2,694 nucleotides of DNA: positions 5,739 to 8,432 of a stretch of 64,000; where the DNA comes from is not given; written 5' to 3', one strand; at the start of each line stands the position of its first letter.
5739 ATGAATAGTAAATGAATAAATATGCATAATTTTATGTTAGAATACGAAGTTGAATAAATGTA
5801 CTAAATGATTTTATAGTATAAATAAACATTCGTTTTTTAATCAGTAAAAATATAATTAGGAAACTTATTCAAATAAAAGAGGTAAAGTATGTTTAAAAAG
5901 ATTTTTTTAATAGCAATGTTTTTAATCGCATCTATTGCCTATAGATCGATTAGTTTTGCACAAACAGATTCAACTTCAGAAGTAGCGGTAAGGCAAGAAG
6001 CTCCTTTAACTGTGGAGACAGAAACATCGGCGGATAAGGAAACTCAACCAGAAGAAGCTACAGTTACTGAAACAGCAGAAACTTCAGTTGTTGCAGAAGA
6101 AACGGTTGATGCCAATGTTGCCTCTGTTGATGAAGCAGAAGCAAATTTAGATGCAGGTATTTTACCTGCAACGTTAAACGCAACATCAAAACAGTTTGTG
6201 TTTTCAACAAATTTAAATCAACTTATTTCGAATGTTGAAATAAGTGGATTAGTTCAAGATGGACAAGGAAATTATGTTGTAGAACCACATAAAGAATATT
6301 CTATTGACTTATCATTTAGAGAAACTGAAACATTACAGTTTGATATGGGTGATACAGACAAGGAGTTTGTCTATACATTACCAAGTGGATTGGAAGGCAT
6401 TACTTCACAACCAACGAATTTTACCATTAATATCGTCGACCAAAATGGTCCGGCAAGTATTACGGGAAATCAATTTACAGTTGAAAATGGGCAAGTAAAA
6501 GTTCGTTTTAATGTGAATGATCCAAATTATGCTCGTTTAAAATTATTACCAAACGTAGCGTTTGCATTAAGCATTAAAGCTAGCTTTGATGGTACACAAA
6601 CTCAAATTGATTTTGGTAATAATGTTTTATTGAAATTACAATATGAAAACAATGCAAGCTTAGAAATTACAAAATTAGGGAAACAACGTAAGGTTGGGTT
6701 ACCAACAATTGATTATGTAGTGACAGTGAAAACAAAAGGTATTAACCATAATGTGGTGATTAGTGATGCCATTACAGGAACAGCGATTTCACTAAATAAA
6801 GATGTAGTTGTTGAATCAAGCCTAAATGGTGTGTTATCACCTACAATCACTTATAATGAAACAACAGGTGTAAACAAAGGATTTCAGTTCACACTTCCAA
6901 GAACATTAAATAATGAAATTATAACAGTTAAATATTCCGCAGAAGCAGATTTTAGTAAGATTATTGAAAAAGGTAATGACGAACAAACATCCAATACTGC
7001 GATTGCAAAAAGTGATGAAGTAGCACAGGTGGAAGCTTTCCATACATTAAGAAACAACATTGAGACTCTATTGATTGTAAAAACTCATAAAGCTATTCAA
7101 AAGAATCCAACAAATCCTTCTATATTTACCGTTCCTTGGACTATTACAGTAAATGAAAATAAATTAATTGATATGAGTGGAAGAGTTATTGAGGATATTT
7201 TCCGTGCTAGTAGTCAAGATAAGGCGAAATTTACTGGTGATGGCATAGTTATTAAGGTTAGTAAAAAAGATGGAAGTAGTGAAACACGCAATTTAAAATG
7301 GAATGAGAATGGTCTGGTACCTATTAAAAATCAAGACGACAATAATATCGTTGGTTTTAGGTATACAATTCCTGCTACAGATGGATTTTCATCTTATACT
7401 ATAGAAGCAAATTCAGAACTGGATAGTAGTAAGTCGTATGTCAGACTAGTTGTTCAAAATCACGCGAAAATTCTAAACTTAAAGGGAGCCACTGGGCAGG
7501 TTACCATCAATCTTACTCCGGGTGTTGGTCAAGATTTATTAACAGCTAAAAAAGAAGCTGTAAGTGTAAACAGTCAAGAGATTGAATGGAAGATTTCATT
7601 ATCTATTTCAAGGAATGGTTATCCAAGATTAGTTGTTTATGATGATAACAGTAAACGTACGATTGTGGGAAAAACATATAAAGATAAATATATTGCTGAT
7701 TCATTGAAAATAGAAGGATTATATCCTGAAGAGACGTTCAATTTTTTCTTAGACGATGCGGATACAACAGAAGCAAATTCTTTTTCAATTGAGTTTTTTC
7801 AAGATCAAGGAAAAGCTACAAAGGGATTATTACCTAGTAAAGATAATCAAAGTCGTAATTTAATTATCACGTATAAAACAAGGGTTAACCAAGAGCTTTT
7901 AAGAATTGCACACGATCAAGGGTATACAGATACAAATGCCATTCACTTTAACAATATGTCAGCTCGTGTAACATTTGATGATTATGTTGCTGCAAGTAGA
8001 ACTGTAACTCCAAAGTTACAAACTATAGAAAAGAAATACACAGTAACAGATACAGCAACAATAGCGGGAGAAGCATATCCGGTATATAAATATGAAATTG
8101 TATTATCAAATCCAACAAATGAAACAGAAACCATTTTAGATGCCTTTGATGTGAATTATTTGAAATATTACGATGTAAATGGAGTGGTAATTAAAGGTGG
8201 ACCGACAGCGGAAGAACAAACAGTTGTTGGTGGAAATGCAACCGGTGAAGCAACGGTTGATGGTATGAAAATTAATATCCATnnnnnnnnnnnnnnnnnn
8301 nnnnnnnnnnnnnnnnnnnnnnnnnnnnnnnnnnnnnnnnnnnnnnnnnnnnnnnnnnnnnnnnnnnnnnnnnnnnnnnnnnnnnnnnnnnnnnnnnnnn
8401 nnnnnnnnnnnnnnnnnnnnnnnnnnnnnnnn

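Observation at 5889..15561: Tandem paralogous adhesins with a 2.42 kb near-identical 3' block, suggesting recent gene conversion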

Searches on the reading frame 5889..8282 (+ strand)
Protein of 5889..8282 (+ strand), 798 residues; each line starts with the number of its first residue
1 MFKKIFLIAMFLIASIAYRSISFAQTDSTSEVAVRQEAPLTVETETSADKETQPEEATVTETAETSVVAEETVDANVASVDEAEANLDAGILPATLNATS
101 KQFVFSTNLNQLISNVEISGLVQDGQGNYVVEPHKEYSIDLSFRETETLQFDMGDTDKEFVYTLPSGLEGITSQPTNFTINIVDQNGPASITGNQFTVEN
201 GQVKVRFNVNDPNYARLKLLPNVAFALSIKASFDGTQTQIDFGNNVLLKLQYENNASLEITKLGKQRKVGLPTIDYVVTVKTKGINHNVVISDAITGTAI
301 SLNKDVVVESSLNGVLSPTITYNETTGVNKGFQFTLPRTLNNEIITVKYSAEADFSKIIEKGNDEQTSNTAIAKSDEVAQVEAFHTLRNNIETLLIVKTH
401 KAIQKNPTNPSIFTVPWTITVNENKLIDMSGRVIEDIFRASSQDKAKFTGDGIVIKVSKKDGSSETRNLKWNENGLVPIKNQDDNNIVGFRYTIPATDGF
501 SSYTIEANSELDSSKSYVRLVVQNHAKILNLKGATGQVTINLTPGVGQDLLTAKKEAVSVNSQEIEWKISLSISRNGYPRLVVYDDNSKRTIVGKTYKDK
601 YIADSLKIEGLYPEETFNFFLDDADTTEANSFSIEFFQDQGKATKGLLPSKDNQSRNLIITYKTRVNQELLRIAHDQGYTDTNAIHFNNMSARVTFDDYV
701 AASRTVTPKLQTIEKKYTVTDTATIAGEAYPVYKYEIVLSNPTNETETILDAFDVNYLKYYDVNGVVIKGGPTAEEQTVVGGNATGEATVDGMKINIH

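Call 61: find_related_loci(query=A2, collection=metagenome_contigs, flank=10000)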
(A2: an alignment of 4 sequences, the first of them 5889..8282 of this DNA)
Query A2 (798 aa) in metagenome_contigs; peptide patterns used: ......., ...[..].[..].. (x = any residue, [..] = any of these).
259 stretches matched a pattern, but none encodes a relative of the query by tblastn (E <= 1e-3).
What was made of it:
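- Tried and rejected: metagenome_contigs scan with the four-sequence alignment (call 61).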
